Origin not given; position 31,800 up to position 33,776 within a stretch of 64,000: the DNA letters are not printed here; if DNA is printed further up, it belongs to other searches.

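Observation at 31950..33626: VirB9 fused to a SPOR-like peptidoglycan-binding domain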

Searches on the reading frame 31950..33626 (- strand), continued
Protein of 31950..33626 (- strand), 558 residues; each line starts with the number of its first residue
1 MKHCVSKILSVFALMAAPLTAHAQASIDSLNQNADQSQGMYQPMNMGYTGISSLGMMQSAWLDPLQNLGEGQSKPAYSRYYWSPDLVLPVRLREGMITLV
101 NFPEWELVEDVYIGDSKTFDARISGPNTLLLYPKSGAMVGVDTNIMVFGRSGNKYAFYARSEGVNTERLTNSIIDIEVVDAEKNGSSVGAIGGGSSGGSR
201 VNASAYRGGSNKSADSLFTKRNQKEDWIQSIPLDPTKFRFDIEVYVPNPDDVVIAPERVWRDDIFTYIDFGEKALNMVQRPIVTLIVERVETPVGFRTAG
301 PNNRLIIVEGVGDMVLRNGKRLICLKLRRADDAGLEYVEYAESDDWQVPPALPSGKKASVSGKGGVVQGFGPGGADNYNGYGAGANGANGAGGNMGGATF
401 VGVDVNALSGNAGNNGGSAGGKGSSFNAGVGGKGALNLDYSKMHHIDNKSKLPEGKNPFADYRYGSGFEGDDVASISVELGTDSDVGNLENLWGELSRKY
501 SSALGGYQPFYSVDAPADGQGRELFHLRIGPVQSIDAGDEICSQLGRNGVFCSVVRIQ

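Call 56: predict_structure(alignment_id=A3)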
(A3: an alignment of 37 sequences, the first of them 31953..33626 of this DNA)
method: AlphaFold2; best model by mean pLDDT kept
length: 558 residues; sequences in the alignment: 37
mean_pLDDT: 40.4   pTM: 0.25
mean pLDDT of the five models: 40.4, 39.4, 39.3, 38.9, 37.4
residues with pLDDT >= 90: 0; 70-90: 83; 50-70: 35; < 50: 440
segments of 3 or more residues with pLDDT < 50: 21-114, 124-128, 138-473, 517-520
pLDDT, mean of each block of 10 residues (from residue 1): 74 69 38 34 31 30 30 27 27 37 44 51 51 52 40 38 33 27 29 28 29 30 32 29 25 25 25 28 24 29 28 29 29 31 29 33 28 28 31 29 27 28 27 33 33 40 40 66 82 87 82 58 76 79 80 74
secondary structure, 60 per line:
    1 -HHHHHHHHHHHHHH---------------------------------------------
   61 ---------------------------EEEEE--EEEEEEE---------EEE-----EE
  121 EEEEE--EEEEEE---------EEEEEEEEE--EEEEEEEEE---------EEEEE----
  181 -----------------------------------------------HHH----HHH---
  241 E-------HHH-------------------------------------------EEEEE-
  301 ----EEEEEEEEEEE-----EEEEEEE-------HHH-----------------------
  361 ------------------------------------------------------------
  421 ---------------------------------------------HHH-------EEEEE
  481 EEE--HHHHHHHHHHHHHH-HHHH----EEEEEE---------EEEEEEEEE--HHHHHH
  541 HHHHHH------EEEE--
elements in order: H2-15 E88-92 E95-101 E111-113 E119-125 E128-133 E143-151 E154-162 E172-176 E295-299 E305-315 E321-327 E476-483 H486-499 H501-504 E509-514 E524-532 H535-546 E553-556

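Call 68: search_dna_similar(query=window:31953-33626:-, collection=plasmids, mode=protein, max_evalue=0.001, max_rows=15)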
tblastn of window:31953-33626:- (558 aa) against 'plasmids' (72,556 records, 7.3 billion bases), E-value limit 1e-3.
Records with a match: 20; places in all: 20; records where one place covers at least 80% of the query: 0.
Best place of each record, by identity: <60% 20.
By first word of the organism name: Roseibium 6; Candidatus 3; Thalassospira 2; Sphingosinicella 1; Erythrobacter 1; Microvirga 1; Magnetospirillum 1; Azospirillum 1; Microbulbifer 1; Desulfovibrio 1; and 2 more.
By predicted mobility (MOB-suite, as given by PLSDB): non-mobilizable 14; mobilizable 5; conjugative 1.
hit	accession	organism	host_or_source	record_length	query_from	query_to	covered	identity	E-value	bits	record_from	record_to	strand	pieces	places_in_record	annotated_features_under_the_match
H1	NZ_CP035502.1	Sphingosinicella sp. BN140058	Cell culture,soil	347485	3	326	58%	36.6%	6e-54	205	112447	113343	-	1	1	TrbG/VirB9 family P-type conjugative transfer protein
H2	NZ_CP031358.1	Erythrobacter aureus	marine sediment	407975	31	329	54%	38.0%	7e-55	207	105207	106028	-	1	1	TrbG/VirB9 family P-type conjugative transfer protein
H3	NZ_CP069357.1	Microvirga sp. VF16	Vachellia farnesiana,Cell culture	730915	54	332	50%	35.2%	3e-44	176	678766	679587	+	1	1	TrbG/VirB9 family P-type conjugative transfer protein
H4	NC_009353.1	Magnetospirillum gryphiswaldense MSR-1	from the mud of the eutrophic river Ryck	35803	18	326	55%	30.2%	9e-21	104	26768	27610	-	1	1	TrbG/VirB9 family P-type conjugative transfer protein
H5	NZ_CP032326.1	Azospirillum argentinense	soil sample,Agricultural field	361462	34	328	53%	30.1%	1e-22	110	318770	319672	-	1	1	TrbG/VirB9 family P-type conjugative transfer protein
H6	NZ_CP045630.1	Roseibium aggregatum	-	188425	27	353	59%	26.5%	5e-17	92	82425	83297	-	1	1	TrbG/VirB9 family P-type conjugative transfer protein | hypothetical protein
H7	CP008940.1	Candidatus Paracaedimonas acanthamoebae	Acanthamoeba polyphaga HN-3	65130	11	325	56%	27.0%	2e-21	106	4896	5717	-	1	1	hypothetical protein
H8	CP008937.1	Candidatus Paracaedimonas acanthamoebae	Acanthamoeba polyphaga HN-3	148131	11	325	56%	27.0%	2e-21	106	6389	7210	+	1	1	hypothetical protein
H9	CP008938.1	Candidatus Paracaedimonas acanthamoebae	Acanthamoeba polyphaga HN-3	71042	11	325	56%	26.7%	1e-23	114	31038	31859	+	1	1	hypothetical protein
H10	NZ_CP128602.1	Roseibium aggregatum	cell culture,marine biofilms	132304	14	326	56%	26.4%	2e-16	91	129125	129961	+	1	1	TrbG/VirB9 family P-type conjugative transfer protein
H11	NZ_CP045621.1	Roseibium aggregatum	-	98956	14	326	56%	25.8%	2e-16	91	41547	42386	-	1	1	TrbG/VirB9 family P-type conjugative transfer protein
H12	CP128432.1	Microbulbifer sp. MKSA007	Smenospongia aurea,bacteria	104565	28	328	54%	26.5%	3e-17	93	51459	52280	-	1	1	TrbG/VirB9 family P-type conjugative transfer protein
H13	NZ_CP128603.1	Roseibium aggregatum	cell culture,marine biofilms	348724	14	328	56%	25.2%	3e-16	90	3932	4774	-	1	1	TrbG/VirB9 family P-type conjugative transfer protein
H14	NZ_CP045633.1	Roseibium aggregatum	-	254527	27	328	54%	25.7%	3e-16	91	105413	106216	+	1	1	TrbG/VirB9 family P-type conjugative transfer protein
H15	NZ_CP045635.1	Roseibium aggregatum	-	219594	55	326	49%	26.0%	1e-15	89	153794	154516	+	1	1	TrbG/VirB9 family P-type conjugative transfer protein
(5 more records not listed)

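Call 70: get_annotated_region(hit=H1, flank=7000)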
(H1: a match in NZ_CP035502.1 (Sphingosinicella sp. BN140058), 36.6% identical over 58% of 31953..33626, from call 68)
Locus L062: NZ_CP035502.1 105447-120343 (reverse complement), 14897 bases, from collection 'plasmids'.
description: Sphingosinicella sp. BN140058 plasmid p1, complete sequence
organism: Sphingosinicella sp. BN140058 (NCBI taxid 1892855)
taxonomy: Bacteria; Pseudomonadota; Alphaproteobacteria; Sphingomonadales; Sphingosinicellaceae; Sphingosinicella; Sphingosinicella sp. BN140058
host: -; source: Cell culture,soil; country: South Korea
typing (MOB-suite, as given by PLSDB): mobilizable; relaxase MOBQ
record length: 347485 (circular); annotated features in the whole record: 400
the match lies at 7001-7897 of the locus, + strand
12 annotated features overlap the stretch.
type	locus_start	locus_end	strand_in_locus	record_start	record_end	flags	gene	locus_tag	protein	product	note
CDS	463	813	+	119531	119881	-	-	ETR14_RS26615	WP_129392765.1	hypothetical protein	-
CDS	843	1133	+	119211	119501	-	-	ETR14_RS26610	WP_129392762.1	hypothetical protein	-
CDS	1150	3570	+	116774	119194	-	-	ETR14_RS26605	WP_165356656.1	hypothetical protein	-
CDS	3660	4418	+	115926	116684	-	-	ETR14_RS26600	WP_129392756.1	hypothetical protein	-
CDS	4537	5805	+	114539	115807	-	-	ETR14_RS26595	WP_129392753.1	hypothetical protein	-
CDS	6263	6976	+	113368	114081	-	-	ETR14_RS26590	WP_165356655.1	type IV secretion system protein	-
CDS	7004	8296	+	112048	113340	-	-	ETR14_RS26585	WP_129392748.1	TrbG/VirB9 family P-type conjugative transfer protein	-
CDS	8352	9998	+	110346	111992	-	-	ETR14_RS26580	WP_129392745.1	TrbI/VirB10 family protein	-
CDS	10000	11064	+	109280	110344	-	-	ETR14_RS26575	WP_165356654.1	ATPase, T2SS/T4P/T4SS family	-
CDS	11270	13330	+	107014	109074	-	-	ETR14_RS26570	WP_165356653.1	type IV secretory system conjugative DNA transfer family protein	-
CDS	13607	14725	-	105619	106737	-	-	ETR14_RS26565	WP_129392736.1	hypothetical protein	-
CDS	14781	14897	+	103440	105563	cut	-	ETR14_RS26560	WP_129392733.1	DNA topoisomerase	GO:0006265 - DNA topological change [Evidence IEA]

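Call 71: get_annotated_region(hit=H2, flank=7000)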
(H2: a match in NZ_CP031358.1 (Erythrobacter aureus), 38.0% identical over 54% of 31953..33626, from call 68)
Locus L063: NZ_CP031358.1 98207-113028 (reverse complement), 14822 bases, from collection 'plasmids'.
description: Erythrobacter aureus strain YH-07 plasmid unnamed, complete sequence
organism: Erythrobacter aureus (NCBI taxid 2182384)
taxonomy: Bacteria; Pseudomonadota; Alphaproteobacteria; Sphingomonadales; Erythrobacteraceae; Erythrobacter; Erythrobacter aureus
host: -; source: marine sediment; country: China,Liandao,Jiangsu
typing (MOB-suite, as given by PLSDB): non-mobilizable
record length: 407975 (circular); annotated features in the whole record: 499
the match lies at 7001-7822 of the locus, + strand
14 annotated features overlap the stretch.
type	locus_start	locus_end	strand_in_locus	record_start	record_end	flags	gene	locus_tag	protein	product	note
CDS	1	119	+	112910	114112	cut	-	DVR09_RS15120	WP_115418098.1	DnaB-like helicase C-terminal domain-containing protein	GO:0006260 - DNA replication [Evidence IEA]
CDS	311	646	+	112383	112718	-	-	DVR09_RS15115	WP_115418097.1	TrbC/VirB2 family protein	-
CDS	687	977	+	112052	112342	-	-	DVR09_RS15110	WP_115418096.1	hypothetical protein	-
CDS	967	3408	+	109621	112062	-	-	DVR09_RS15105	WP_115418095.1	VirB4 family type IV secretion system protein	-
CDS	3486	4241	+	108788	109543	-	-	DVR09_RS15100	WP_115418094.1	type IV secretion system protein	-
CDS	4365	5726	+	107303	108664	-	-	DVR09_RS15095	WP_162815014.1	hypothetical protein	-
CDS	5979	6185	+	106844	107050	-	-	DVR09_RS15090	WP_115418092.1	hypothetical protein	-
CDS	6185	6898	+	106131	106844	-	-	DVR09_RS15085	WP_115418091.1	VirB8/TrbF family protein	-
CDS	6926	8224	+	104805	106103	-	-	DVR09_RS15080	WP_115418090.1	TrbG/VirB9 family P-type conjugative transfer protein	-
CDS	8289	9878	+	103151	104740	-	-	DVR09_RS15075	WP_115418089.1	TrbI/VirB10 family protein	-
CDS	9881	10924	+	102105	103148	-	-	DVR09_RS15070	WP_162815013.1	ATPase, T2SS/T4P/T4SS family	-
CDS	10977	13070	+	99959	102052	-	-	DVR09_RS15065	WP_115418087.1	type IV secretory system conjugative DNA transfer family protein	-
CDS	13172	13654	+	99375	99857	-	-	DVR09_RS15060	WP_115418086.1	hypothetical protein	-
CDS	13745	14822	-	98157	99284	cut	-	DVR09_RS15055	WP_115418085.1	hypothetical protein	-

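Call 75: search_protein_families(library=pfam, proteins=[L062:7004-8293:+, L063:6926-8221:+], max_evalue=1)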
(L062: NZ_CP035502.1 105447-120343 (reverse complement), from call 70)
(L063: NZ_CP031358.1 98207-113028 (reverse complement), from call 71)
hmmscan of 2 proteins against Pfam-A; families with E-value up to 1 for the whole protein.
L062:7004-8293:+ (430 aa): 1 family
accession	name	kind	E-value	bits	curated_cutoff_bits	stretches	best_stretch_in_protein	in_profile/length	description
PF03524.21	CagX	-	4.3e-17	63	34.2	1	73-300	4-198/198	Conjugal transfer protein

L063:6926-8221:+ (432 aa): 1 family
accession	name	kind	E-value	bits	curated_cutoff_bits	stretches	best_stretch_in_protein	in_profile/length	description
PF03524.21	CagX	-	9.3e-17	61.9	34.2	1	72-297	5-197/198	Conjugal transfer protein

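Call 76: get_annotated_region(hit=H3, flank=2500)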
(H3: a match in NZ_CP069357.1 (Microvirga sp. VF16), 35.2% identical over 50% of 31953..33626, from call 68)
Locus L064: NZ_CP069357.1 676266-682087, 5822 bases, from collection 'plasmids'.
description: Microvirga sp. VF16 plasmid pMVF16-3, complete sequence
organism: Microvirga sp. VF16 (NCBI taxid 2807101)
taxonomy: Bacteria; Pseudomonadota; Alphaproteobacteria; Hyphomicrobiales; Methylobacteriaceae; Microvirga; Microvirga sp. VF16
host: -; source: Vachellia farnesiana,Cell culture; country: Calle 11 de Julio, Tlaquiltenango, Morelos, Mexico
typing (MOB-suite, as given by PLSDB): non-mobilizable
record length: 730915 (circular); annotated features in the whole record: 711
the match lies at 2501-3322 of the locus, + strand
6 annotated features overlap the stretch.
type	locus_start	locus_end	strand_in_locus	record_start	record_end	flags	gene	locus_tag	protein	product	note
CDS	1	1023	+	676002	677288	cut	-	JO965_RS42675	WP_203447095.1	hypothetical protein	-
CDS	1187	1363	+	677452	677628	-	-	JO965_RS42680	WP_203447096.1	hypothetical protein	-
CDS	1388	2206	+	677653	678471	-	-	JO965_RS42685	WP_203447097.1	VirB8/TrbF family protein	-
CDS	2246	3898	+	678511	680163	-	-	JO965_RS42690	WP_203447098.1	TrbG/VirB9 family P-type conjugative transfer protein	-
CDS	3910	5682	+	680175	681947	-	-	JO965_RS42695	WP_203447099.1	TrbI/VirB10 family protein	-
CDS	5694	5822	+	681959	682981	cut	-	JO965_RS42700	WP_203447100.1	ATPase, T2SS/T4P/T4SS family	-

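Call 77: get_annotated_region(hit=H4, flank=2500)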
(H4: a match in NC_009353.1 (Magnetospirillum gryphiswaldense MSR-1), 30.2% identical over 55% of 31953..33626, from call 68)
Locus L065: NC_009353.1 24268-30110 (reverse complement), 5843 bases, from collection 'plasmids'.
description: Magnetospirillum gryphiswaldense MSR-1 plasmid pMSR-1, complete sequence
organism: Magnetospirillum gryphiswaldense MSR-1 (NCBI taxid 431944)
taxonomy: Bacteria; Pseudomonadota; Alphaproteobacteria; Rhodospirillales; Rhodospirillaceae; Magnetospirillum; Magnetospirillum gryphiswaldense; Magnetospirillum gryphiswaldense MSR-1
host: -; source: from the mud of the eutrophic river Ryck; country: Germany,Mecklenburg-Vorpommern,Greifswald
typing (MOB-suite, as given by PLSDB): non-mobilizable; replicon rep_cluster_1792; mating-pair formation MPF_T
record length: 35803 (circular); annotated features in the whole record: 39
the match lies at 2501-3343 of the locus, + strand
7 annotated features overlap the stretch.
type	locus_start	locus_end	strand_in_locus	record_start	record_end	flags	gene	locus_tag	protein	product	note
CDS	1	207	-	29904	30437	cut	-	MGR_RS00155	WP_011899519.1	hypothetical protein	-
CDS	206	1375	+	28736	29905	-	-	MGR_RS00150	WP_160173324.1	hypothetical protein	-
CDS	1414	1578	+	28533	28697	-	-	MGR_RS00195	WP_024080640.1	hypothetical protein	-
CDS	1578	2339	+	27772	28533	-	-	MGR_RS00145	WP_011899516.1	VirB8/TrbF family protein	-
CDS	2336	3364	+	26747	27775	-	-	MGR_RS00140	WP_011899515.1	TrbG/VirB9 family P-type conjugative transfer protein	-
CDS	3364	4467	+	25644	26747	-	-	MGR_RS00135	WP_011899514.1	TrbI/VirB10 family protein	-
CDS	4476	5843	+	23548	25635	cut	-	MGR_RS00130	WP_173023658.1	hypothetical protein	-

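Call 78: get_annotated_region(hit=H5, flank=2500)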
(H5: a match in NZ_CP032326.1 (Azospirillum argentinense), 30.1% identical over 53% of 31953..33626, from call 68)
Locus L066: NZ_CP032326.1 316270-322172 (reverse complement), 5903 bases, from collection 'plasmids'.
description: Azospirillum argentinense strain MTCC4035 plasmid p5, complete sequence
organism: Azospirillum argentinense (NCBI taxid 2970906)
taxonomy: Bacteria; Pseudomonadota; Alphaproteobacteria; Rhodospirillales; Azospirillaceae; Azospirillum; Azospirillum argentinense
host: -; source: soil sample,Agricultural field; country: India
typing (MOB-suite, as given by PLSDB): conjugative; relaxase MOBP,MOBQ; mating-pair formation MPF_T
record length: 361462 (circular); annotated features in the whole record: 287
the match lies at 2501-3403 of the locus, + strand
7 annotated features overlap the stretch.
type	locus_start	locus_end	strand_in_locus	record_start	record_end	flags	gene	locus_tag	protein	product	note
CDS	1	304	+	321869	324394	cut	-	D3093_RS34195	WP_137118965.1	hypothetical protein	-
CDS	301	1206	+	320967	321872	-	-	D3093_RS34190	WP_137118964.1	hypothetical protein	-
CDS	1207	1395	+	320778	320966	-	-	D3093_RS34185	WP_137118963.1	hypothetical protein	-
CDS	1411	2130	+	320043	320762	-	-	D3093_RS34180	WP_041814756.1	VirB8/TrbF family protein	-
CDS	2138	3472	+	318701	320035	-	-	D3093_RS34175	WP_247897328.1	TrbG/VirB9 family P-type conjugative transfer protein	-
CDS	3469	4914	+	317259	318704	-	-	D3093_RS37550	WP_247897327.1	TrbI/VirB10 family protein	-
CDS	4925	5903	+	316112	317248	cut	-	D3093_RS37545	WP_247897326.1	hypothetical protein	-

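Call 79: get_annotated_region(hit=H6, flank=2500)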
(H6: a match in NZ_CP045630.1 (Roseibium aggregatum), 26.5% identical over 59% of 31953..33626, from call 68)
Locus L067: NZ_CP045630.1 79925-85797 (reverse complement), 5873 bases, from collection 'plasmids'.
description: Roseibium aggregatum strain ZYF703 plasmid unnamed3, complete sequence
organism: Roseibium aggregatum (NCBI taxid 187304)
taxonomy: Bacteria; Pseudomonadota; Alphaproteobacteria; Hyphomicrobiales; Stappiaceae; Roseibium; Roseibium aggregatum
host: -; source: -; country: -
typing (MOB-suite, as given by PLSDB): non-mobilizable
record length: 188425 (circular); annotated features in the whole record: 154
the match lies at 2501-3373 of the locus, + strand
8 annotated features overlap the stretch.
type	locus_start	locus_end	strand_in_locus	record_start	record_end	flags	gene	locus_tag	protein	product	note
CDS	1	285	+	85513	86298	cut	-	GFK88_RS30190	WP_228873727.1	hypothetical protein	-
CDS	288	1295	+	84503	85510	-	-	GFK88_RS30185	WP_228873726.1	type IV secretion system protein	GO:0030255 - protein secretion by the type IV secretion system [Evidence IEA]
CDS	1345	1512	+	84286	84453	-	-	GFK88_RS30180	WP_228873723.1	hypothetical protein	-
CDS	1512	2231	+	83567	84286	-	-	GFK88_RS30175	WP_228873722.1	VirB8/TrbF family protein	-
CDS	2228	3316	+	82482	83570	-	-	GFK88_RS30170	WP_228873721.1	TrbG/VirB9 family P-type conjugative transfer protein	-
CDS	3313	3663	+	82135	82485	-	-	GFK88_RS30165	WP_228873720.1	hypothetical protein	-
CDS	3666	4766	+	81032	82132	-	-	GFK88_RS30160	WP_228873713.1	TrbI/VirB10 family protein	-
CDS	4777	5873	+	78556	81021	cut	-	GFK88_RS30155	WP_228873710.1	hypothetical protein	-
